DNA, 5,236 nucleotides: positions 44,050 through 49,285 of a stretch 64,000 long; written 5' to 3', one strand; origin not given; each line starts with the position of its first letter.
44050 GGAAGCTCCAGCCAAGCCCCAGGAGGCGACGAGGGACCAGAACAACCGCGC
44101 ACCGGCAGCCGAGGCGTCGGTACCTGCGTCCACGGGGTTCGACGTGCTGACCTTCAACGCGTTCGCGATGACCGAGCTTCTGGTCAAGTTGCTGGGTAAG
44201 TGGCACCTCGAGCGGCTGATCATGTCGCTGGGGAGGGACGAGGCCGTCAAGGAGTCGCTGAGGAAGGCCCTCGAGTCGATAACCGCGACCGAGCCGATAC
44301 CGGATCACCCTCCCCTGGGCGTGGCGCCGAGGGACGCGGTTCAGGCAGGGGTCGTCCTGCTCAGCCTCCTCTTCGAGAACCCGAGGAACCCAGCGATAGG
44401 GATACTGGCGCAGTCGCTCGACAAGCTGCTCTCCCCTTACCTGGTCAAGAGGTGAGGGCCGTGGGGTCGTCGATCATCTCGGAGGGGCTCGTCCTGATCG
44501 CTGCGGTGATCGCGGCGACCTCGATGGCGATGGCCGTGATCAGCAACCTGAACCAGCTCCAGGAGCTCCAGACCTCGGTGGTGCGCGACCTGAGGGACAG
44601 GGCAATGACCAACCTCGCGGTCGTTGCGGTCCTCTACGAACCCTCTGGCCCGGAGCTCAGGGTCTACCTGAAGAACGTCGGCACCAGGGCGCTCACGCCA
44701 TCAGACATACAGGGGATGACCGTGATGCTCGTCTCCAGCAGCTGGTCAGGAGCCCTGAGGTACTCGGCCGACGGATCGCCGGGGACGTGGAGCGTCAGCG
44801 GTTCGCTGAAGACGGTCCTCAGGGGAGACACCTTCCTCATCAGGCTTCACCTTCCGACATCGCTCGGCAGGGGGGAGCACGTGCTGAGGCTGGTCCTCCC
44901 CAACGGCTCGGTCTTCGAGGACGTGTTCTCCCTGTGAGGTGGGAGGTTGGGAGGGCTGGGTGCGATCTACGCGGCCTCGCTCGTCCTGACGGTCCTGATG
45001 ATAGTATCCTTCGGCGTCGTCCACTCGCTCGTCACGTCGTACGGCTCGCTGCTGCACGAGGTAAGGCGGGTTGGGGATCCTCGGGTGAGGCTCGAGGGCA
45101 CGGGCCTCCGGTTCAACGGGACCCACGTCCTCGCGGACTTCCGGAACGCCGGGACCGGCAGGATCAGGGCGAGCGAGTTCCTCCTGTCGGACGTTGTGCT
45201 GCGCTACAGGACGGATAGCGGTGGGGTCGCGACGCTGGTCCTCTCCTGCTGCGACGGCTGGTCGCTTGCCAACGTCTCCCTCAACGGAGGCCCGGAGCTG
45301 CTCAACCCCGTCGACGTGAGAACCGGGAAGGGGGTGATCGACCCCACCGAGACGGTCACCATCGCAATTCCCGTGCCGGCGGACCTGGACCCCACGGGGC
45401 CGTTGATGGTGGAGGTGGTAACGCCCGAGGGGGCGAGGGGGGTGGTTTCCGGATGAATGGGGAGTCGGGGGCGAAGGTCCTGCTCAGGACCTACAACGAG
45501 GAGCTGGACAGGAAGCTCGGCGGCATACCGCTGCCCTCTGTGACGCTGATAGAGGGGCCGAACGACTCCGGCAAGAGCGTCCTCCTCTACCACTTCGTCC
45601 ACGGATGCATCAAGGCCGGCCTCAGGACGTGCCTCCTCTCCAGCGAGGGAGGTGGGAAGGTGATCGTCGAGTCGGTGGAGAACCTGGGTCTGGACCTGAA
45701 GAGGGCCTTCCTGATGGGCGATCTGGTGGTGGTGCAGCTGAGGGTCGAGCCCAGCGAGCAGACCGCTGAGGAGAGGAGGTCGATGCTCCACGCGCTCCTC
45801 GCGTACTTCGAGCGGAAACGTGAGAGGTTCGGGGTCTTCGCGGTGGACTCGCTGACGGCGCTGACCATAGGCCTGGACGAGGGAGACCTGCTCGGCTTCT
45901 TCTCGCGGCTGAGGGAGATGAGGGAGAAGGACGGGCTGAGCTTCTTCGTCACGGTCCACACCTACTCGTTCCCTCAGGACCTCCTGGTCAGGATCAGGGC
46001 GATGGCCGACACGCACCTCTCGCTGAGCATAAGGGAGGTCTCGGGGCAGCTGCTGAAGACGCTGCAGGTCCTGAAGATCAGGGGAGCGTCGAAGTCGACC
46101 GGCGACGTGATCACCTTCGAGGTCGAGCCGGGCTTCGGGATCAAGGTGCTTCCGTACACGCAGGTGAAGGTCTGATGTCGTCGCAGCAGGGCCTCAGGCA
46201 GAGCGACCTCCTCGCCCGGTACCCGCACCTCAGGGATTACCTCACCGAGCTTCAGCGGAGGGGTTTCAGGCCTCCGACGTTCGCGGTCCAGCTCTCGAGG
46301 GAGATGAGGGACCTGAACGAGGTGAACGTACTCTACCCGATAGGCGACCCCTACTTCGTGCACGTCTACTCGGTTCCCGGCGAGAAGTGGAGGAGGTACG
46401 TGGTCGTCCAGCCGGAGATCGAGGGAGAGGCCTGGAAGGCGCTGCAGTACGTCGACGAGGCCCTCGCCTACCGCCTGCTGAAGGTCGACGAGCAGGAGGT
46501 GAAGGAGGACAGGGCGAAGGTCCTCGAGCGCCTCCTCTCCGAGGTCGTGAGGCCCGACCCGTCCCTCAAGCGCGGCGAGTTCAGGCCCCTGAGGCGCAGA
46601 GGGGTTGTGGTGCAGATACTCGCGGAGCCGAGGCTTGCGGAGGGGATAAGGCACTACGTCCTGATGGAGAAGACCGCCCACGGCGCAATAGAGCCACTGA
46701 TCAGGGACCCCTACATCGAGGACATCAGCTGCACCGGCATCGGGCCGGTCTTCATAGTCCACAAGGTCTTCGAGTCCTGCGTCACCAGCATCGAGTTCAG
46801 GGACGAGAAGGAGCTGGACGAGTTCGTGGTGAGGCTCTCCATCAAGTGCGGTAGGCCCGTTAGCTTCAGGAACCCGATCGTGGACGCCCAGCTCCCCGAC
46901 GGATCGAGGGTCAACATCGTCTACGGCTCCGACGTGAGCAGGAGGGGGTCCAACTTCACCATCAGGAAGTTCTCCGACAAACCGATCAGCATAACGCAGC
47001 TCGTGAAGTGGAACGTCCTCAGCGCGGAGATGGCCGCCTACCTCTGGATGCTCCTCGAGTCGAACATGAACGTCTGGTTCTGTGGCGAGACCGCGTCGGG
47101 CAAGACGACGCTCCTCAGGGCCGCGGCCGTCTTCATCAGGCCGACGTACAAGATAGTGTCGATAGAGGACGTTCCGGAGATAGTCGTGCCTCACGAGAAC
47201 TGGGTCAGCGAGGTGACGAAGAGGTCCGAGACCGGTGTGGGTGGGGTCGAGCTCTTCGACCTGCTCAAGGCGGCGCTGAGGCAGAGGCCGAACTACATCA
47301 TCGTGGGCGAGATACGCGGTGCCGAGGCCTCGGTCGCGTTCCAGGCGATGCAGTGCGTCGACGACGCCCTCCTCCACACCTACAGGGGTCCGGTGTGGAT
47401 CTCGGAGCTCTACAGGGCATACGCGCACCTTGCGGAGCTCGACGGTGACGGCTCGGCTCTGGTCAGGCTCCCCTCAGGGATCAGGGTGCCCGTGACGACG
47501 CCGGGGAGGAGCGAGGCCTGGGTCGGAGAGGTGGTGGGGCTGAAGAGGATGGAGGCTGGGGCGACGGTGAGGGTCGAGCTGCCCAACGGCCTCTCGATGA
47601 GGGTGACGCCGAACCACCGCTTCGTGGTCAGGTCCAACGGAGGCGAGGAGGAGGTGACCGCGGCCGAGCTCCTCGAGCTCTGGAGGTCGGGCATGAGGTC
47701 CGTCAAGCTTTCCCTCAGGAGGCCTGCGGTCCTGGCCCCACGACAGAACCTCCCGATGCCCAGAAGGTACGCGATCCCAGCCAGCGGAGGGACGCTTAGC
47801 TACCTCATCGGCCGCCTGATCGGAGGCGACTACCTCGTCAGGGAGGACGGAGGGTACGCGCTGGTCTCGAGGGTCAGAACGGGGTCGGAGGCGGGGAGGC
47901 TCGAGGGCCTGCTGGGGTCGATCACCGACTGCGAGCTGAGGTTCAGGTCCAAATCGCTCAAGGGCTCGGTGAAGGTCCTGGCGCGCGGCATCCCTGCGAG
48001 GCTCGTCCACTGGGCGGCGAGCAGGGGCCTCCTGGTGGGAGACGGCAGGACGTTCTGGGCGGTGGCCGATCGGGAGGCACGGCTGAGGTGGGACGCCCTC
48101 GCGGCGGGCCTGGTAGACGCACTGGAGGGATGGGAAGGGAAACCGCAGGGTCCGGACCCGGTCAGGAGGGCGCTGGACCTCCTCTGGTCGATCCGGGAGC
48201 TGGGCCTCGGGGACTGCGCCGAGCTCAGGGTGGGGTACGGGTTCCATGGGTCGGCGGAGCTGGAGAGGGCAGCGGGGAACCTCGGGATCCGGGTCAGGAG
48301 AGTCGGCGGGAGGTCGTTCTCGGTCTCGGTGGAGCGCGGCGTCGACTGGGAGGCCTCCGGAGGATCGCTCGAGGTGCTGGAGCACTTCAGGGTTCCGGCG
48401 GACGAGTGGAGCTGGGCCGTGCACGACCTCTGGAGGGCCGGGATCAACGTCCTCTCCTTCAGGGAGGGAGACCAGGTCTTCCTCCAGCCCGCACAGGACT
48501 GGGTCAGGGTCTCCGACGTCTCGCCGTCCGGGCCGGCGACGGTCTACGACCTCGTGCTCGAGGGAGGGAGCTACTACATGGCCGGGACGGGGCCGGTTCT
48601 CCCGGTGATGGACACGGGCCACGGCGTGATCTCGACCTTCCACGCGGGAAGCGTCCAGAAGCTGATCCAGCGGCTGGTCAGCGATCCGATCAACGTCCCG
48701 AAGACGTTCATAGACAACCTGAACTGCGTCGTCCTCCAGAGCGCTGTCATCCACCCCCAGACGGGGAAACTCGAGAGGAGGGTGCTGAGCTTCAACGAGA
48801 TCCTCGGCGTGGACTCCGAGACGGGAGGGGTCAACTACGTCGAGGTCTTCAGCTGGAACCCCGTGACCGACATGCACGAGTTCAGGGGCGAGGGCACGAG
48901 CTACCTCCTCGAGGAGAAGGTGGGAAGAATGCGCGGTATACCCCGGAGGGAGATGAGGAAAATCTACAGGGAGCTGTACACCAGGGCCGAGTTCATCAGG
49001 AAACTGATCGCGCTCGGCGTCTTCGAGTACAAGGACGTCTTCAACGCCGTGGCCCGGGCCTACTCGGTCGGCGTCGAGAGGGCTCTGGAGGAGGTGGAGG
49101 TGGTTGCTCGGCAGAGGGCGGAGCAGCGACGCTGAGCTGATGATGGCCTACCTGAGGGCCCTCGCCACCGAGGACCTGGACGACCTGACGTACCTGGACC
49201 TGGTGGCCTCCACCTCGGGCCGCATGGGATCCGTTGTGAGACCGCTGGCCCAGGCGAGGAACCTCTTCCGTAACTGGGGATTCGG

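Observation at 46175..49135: FlaI archaellum ATPase carries a 420-aa intein with a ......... domain and a non-canonical C-terminus (…VLPVMD|T)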

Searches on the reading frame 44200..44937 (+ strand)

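Call 3: search_protein_families(library=pfam, proteins=[window:44200-44937:+], max_evalue=0.01)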
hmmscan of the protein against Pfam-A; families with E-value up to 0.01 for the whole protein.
window:44200-44937:+ (245 aa): 1 family
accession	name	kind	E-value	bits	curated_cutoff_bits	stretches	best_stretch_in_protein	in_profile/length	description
PF01917.21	Arch_flagellin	-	1e-07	32.9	29.5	1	89-239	1-158/162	Archaebacterial flagellin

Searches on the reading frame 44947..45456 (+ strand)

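Call 3: search_protein_families(library=pfam, proteins=[window:44947-45456:+], max_evalue=0.01)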
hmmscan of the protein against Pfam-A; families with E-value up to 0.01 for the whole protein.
window:44947-45456:+ (169 aa): 1 family
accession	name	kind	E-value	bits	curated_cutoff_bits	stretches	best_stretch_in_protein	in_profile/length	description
PF01917.21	Arch_flagellin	-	0.0014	19.4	29.5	1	126-168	119-161/162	Archaebacterial flagellin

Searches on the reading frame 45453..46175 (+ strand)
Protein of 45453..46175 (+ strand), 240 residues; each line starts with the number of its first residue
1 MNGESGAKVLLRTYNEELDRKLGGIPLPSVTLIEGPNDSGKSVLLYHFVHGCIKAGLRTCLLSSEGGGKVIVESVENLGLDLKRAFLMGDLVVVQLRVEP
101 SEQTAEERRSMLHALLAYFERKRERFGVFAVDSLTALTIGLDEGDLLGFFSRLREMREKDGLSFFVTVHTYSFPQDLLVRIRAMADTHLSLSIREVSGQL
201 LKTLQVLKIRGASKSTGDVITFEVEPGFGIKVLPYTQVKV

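Call 3: search_protein_families(library=pfam, proteins=[window:45453-46175:+], max_evalue=0.01)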
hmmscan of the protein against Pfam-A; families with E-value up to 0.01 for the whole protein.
window:45453-46175:+ (240 aa): 2 families
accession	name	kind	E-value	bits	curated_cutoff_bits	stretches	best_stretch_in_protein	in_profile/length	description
PF06745.19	ATPase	-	2.7e-20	73.2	26.6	1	12-235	2-229/231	KaiC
PF13481.12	AAA_25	-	0.00069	19.7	27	1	25-170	30-190/195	AAA domain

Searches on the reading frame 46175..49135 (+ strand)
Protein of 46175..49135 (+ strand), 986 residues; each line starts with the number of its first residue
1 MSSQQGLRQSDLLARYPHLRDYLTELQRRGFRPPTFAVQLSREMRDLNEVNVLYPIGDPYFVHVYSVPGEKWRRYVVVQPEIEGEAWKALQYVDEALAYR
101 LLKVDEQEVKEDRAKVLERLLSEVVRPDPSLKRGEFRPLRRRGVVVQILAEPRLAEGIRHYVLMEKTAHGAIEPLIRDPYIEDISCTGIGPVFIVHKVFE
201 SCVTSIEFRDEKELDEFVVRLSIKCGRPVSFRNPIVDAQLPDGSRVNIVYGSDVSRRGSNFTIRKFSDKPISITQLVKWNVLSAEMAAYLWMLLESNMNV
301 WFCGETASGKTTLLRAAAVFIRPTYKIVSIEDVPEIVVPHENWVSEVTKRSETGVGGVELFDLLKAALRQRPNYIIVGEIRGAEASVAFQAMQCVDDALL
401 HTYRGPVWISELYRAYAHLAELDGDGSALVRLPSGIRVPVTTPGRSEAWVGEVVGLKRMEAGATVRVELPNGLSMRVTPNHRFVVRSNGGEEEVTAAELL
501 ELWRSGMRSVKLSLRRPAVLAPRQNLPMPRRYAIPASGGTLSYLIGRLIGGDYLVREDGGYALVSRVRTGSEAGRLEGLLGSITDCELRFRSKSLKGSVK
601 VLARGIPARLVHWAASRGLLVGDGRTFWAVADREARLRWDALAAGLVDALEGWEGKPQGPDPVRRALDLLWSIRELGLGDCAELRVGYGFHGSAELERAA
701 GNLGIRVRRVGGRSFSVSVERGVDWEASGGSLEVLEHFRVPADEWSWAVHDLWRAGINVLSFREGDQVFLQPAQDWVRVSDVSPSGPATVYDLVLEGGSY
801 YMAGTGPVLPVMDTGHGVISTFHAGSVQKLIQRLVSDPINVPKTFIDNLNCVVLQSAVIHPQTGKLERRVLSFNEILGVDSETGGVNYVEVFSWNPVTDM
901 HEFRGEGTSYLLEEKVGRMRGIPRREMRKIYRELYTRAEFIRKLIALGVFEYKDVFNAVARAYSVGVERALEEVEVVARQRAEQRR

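Call 3: search_protein_families(library=pfam, proteins=[window:46175-49135:+], max_evalue=0.01)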
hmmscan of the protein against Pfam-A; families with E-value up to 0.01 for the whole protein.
window:46175-49135:+ (986 aa): 1 family
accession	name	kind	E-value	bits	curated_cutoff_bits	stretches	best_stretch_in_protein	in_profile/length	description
PF00437.27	T2SSE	-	1e-30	107.1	24.9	1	167-394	3-235/370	Type II/IV secretion system protein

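Call 4: search_protein_families(library=ncbifam, proteins=[window:46175-49135:+], max_evalue=0.01)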
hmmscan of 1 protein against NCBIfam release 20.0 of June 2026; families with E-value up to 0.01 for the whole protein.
window:46175-49135:+ (986 aa): 17 families
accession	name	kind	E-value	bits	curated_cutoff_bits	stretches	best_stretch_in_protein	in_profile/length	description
NF058587.1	archaellum_moto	equivalog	1.8e-181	604.4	550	2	21-395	2-374/527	archaellum flagellar ATPase motor FlaI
NF053672.1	bindosome_BasE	exception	2e-51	175.3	1000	2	163-409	132-382/512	bindosome assembly system ATPase subunit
TIGR03819.1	heli_sec_ATPase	hypoth_equivalog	7.6e-42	143.7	373.15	1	162-393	45-275/340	TadA family conjugal transfer-associated ATPase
TIGR02788.1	VirB11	equivalog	1.2e-28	100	249.95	2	285-385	132-232/308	P-type DNA transfer ATPase VirB11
TIGR02782.1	TrbB_P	equivalog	6.1e-23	81.6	304.55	1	175-387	17-224/303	P-type conjugative transfer ATPase TrbB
NF010425.0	PRK13851.1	equivalog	2.9e-21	75.7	461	1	284-385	149-250/344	type IV secretion system protein VirB11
NF010475.0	PRK13900.1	equivalog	1.1e-19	70.6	389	1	285-392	148-256/333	type IV secretion system ATPase VirB11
NF010469.0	PRK13894.1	subfamily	6.7e-19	68.4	508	1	225-388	78-237/320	conjugal transfer ATPase TrbB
NF010407.0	PRK13833.1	subfamily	8.5e-17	61.6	499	1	232-388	80-232/323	conjugal transfer protein TrbB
NF041000.1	ATPase_ComGA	equivalog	4.1e-13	48.9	300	1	300-391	131-219/267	competence type IV pilus ATPase ComGA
TIGR01420.1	pilT_fam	subfamily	2.5e-12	46.7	319.1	1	300-385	125-209/343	PilT/PilU family type 4a pilus ATPase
TIGR02525.1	plasmid_TraJ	equivalog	2.4e-09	36.7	368.3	1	293-388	145-242/372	plasmid transfer ATPase TraJ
NF007755.0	PRK10436.1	equivalog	5.3e-09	35.2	617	1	289-394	211-312/465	type II secretion system protein GspE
TIGR02538.1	type_IV_pilB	equivalog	8.1e-09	34.6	675.65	1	300-394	319-409/564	type IV-A pilus assembly ATPase PilB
TIGR02533.1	type_II_gspE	equivalog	1.4e-06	27.3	630.25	1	296-391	242-333/486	type II secretion system ATPase GspE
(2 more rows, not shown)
